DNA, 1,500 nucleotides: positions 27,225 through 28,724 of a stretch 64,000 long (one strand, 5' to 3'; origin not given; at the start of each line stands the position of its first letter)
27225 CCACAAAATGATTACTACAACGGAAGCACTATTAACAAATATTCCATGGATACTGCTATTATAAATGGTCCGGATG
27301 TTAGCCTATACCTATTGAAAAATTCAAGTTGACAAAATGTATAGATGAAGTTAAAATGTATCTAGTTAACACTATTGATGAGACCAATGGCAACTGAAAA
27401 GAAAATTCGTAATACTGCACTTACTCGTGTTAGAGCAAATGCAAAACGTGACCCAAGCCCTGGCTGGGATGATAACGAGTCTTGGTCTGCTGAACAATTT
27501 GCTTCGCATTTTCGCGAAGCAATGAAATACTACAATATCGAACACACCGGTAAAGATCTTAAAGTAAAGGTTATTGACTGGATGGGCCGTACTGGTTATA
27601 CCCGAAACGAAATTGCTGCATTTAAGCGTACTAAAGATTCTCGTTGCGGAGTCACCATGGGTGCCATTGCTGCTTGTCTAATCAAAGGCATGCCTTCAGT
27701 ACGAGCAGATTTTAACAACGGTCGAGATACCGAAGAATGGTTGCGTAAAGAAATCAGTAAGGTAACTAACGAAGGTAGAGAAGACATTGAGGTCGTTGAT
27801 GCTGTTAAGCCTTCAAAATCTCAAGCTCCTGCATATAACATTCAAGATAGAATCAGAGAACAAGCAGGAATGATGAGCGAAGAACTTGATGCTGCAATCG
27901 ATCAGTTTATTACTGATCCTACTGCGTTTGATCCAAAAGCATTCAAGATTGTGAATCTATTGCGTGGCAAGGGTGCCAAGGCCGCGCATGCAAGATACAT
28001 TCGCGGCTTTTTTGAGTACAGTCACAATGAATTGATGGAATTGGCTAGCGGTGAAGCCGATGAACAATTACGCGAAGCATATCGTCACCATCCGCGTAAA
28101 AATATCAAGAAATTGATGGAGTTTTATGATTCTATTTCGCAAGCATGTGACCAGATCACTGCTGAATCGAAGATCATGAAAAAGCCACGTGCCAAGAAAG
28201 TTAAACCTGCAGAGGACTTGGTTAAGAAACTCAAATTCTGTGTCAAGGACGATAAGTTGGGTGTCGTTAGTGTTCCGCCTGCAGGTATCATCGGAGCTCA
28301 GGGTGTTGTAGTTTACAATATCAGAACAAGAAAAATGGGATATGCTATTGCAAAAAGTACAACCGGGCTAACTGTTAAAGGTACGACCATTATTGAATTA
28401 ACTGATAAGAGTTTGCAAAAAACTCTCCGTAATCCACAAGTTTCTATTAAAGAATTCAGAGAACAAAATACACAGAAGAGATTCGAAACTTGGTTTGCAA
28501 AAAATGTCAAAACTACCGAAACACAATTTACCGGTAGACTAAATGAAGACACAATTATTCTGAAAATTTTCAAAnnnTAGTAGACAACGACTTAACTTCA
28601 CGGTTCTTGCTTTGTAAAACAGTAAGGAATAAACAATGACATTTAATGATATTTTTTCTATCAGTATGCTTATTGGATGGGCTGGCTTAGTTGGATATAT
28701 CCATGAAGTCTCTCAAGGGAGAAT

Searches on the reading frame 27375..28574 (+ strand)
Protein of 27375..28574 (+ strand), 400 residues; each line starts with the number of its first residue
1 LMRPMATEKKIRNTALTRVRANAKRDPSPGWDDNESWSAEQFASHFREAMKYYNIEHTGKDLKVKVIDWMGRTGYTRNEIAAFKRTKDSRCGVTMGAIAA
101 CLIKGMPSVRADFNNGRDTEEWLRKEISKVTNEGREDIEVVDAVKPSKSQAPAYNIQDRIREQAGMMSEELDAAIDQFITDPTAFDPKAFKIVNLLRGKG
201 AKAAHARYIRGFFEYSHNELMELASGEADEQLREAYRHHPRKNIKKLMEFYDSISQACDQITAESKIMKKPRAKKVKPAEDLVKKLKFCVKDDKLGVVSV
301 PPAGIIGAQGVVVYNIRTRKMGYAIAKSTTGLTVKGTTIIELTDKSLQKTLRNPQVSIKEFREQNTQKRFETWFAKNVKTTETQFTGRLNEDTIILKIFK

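Call 13: search_protein_families(library=phrogs, proteins=[window:27375-28574:+], max_evalue=0.001)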
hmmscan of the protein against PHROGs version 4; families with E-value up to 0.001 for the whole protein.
window:27375-28574:+ (400 aa): 1 family
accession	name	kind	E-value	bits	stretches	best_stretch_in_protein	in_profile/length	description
phrog_11903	-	unknown function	2.6e-53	182.5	1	45-399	36-383/383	-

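Call 85: search_dna_similar(query=window:27375-28574:+, collection=phages, mode=protein, max_rows=15)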
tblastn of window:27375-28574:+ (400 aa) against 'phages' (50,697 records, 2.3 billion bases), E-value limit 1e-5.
Records with a match: 24; places in all: 24; records where one place covers at least 80% of the query: 15.
Best place of each record, by identity: <60% 24.
By first word of the organism name: Pseudomonas 11; Sinorhizobium 7; Caulobacter 2; Stenotrophomonas 1; Ochrobactrum 1; Synechococcus 1; Rhizobium 1.
By host as written in the record: Sinorhizobium meliloti 7; Pseudomonas aeruginosa PAO1 5; Pseudomonas aeruginosa 3; - 3; Caulobacter crescentus CB15 2; Stenotrophomonas maltophilia D1571 1; Ochrobactrum sp. POC9 1; Synechococcus elongatus PCC 7942 = FACHB-805 1; and 1 more.
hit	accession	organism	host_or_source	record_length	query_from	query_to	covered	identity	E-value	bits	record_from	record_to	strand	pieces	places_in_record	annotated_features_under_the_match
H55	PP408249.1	Pseudomonas phage vB_Pa-PAC2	Pseudomonas aeruginosa PAO1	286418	39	400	91%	30.7%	7e-36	145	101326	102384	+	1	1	hypothetical protein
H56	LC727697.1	Pseudomonas phage sp. 30-2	Pseudomonas aeruginosa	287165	39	400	91%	30.5%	3e-35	143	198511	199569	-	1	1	hypothetical protein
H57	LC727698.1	Pseudomonas phage sp. 30-3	Pseudomonas aeruginosa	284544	39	400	91%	30.5%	4e-35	143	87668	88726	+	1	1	hypothetical protein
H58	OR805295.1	Pseudomonas phage Paride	Pseudomonas aeruginosa PAO1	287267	39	400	91%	30.5%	4e-35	143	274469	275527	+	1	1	hypothetical protein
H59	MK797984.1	Pseudomonas phage vB_PaeM_PA5oct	-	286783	39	400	91%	30.5%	5e-35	143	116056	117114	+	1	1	hypothetical protein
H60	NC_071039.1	Pseudomonas phage vB_PaeM_PA5oct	-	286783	39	400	91%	30.5%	5e-35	143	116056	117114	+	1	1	hypothetical protein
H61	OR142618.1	Pseudomonas phage Callisto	Pseudomonas aeruginosa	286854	39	400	91%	30.5%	5e-35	143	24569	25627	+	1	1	hypothetical protein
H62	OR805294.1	Pseudomonas phage Ettore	Pseudomonas aeruginosa PAO1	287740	39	400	91%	30.5%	5e-35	143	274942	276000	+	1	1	hypothetical protein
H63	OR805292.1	Pseudomonas phage Cassandra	Pseudomonas aeruginosa PAO1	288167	39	400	91%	30.5%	5e-35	143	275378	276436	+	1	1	hypothetical protein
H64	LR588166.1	Pseudomonas phage vB_PaeM_MIJ3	-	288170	39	400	91%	30.5%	5e-35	143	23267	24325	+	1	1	hypothetical protein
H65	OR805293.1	Pseudomonas phage Deifobo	Pseudomonas aeruginosa PAO1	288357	39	400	91%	30.5%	5e-35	143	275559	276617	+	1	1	hypothetical protein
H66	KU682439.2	Stenotrophomonas phage vB_SmaS-DLP_6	Stenotrophomonas maltophilia D1571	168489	49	399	88%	29.1%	1e-19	97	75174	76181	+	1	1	hypothetical protein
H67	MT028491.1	Ochrobactrum phage vB_OspM_OC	Ochrobactrum sp. POC9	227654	69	398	83%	27.5%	8e-20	98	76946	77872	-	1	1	hypothetical protein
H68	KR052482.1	Sinorhizobium phage phiN3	Sinorhizobium meliloti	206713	83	399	79%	28.6%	4e-21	101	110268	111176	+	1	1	hypothetical protein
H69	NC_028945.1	Sinorhizobium phage phiN3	Sinorhizobium meliloti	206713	83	399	79%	28.6%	4e-21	101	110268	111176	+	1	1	hypothetical protein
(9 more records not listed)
